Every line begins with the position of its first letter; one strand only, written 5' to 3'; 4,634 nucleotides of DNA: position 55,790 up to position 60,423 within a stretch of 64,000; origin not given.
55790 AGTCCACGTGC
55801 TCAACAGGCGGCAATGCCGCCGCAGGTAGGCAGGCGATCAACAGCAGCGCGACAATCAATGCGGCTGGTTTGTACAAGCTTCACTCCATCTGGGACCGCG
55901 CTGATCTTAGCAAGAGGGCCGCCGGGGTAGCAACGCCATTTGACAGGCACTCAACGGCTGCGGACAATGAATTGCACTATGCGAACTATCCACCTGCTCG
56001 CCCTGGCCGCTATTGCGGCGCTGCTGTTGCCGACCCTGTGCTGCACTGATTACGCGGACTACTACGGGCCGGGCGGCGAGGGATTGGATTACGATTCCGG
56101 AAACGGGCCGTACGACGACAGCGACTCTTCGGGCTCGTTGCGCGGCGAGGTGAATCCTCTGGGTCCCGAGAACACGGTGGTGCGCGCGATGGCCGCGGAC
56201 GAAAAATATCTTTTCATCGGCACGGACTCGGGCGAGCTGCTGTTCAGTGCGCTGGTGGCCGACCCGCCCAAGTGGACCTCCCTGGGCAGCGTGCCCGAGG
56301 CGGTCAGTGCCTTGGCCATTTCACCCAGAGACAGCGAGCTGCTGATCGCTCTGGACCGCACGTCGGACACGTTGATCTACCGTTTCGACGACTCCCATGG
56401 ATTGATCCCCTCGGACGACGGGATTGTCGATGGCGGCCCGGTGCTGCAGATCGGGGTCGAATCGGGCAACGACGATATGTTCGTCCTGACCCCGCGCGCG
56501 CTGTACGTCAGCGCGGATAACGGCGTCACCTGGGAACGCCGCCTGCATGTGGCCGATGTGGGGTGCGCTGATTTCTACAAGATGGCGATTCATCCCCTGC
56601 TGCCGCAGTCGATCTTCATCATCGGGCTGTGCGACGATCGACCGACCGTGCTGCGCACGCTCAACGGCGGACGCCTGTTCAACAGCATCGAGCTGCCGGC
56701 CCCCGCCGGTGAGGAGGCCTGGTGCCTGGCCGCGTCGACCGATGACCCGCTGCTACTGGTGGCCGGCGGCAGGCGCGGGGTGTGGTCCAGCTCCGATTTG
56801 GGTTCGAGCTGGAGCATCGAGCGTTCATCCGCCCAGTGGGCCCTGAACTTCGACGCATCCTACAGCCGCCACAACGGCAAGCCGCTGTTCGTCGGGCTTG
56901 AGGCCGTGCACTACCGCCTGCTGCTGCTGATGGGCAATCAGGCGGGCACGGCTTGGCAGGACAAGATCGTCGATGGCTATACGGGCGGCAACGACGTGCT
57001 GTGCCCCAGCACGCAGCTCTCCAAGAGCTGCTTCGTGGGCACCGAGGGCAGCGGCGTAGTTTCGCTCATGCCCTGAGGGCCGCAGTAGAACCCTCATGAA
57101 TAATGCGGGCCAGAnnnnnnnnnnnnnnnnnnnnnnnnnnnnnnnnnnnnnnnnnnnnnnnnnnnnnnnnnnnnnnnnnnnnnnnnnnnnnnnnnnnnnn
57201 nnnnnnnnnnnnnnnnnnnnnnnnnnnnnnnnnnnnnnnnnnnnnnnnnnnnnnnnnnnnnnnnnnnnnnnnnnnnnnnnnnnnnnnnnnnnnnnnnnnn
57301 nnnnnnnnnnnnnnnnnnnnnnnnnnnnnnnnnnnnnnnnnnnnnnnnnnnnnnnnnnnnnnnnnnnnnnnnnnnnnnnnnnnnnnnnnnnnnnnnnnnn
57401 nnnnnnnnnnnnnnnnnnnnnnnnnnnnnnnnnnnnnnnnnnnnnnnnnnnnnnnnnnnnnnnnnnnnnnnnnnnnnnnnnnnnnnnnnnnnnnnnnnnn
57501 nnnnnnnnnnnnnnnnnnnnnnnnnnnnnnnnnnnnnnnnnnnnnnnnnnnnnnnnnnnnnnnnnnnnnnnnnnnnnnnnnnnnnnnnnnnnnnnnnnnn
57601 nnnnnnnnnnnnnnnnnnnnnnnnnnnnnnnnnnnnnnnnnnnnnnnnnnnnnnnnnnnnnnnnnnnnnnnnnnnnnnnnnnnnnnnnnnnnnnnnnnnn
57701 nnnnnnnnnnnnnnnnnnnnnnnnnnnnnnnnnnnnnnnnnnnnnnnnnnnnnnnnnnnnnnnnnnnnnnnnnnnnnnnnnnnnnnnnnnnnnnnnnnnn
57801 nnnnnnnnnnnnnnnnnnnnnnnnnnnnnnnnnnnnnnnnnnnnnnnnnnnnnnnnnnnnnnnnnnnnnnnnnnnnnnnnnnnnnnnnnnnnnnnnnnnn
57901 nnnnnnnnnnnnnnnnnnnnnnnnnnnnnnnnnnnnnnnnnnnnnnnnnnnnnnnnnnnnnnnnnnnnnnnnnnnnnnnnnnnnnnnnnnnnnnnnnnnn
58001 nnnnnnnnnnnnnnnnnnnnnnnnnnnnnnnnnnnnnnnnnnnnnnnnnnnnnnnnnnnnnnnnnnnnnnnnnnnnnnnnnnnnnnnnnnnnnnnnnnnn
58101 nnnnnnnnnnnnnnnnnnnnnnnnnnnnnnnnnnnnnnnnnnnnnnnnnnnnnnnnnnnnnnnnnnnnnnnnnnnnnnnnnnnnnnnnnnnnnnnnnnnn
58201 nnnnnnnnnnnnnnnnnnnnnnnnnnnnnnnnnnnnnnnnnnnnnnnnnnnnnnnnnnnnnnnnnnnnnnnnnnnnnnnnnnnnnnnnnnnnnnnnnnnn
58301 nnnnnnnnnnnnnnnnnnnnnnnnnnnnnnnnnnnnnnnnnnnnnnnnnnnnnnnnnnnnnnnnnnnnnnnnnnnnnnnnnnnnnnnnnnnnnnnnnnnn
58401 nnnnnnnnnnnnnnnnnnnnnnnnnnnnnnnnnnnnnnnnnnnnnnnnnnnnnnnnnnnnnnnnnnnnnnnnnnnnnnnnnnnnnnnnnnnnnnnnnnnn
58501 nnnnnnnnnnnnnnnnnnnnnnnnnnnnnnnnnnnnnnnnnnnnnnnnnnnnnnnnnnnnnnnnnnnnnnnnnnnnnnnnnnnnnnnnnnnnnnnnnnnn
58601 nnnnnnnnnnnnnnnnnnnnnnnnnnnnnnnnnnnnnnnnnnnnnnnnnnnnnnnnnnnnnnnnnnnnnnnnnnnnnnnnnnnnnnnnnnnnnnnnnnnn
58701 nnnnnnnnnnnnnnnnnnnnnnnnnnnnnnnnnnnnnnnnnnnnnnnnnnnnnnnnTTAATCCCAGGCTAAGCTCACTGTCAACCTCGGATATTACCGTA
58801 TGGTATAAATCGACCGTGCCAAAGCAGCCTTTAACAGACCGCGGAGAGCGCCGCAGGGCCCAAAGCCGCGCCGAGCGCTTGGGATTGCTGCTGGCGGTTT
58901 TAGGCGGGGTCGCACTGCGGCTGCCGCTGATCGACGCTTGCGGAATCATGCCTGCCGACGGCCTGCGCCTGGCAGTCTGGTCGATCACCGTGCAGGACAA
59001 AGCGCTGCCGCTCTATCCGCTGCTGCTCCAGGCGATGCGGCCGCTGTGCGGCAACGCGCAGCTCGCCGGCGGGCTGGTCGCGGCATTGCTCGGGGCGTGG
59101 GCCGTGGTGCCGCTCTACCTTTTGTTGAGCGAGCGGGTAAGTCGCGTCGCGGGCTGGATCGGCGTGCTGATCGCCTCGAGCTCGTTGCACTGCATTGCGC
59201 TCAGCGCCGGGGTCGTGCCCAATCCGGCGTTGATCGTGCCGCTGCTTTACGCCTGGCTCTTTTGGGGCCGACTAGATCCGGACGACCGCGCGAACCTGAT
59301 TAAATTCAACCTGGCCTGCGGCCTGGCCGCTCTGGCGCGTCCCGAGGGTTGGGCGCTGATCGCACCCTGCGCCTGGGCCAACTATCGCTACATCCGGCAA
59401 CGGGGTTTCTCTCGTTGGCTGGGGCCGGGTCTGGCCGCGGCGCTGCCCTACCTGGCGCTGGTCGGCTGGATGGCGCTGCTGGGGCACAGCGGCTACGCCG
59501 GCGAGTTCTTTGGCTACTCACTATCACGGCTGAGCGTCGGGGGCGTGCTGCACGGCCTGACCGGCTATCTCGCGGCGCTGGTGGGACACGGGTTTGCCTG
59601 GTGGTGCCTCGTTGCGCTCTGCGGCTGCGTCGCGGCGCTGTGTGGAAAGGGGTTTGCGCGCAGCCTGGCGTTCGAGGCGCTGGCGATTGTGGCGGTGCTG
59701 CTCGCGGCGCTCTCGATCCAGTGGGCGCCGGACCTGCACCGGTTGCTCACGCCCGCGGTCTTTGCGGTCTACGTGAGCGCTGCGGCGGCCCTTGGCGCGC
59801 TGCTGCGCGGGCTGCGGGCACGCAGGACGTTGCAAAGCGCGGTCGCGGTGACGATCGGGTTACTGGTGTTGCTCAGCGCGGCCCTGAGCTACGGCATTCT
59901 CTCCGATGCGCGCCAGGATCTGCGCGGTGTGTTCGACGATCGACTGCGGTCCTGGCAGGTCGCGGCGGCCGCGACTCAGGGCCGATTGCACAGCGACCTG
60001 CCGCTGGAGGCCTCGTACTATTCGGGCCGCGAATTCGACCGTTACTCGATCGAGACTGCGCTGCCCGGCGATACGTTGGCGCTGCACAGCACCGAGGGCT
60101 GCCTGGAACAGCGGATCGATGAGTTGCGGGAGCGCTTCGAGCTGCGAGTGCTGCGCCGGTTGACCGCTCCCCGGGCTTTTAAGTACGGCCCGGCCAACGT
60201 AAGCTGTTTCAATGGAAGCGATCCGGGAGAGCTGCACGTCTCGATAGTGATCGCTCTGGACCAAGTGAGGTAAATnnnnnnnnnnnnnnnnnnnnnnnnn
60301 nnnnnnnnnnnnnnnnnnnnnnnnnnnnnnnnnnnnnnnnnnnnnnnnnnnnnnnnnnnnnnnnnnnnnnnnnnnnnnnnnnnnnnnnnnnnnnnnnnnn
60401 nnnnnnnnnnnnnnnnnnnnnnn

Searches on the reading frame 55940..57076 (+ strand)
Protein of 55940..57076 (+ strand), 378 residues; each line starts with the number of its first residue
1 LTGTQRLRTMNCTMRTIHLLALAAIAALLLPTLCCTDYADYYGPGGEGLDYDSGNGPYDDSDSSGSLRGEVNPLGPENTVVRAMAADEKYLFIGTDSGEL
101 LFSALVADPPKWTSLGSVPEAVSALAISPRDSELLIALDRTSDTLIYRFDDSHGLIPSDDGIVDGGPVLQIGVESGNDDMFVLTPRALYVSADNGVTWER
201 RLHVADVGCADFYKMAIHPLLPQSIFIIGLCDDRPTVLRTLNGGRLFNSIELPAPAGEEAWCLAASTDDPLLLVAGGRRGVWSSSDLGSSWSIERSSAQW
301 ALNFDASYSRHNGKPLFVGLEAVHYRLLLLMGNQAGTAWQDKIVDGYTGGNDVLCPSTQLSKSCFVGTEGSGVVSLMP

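Call 81: search_protein_families(library=pfam, proteins=[window:55940-57076:+], max_evalue=0.001)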
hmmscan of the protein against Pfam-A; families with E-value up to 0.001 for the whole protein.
window:55940-57076:+ (378 aa): 1 family
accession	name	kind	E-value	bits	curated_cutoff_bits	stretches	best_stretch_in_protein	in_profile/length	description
PF15902.12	Sortilin-Vps10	-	4.5e-06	26.2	33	1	187-299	2-117/446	Sortilin, neurotensin receptor 3,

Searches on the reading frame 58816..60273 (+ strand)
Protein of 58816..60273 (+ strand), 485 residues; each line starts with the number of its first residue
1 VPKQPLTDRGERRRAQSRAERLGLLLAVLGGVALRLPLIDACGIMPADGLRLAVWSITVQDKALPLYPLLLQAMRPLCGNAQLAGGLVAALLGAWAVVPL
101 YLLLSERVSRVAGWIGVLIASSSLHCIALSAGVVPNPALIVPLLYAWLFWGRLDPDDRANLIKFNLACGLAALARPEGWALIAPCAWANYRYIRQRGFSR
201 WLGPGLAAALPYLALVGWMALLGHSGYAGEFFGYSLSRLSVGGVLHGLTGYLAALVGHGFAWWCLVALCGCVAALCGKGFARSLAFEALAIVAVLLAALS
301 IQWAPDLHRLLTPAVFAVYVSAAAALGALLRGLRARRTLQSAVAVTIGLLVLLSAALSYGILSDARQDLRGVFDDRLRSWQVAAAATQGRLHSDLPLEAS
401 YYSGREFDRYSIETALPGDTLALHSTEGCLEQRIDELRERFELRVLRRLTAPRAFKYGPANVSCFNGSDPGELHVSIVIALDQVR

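Call 81: search_protein_families(library=pfam, proteins=[window:58816-60273:+], max_evalue=0.001)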
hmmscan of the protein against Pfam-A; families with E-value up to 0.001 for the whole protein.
window:58816-60273:+ (485 aa): 1 family
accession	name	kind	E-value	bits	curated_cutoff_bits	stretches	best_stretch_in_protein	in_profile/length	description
PF13231.12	PMT_2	-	0.00021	22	26.1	1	65-190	4-128/160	Dolichyl-phosphate-mannose-protein mannosyltransferase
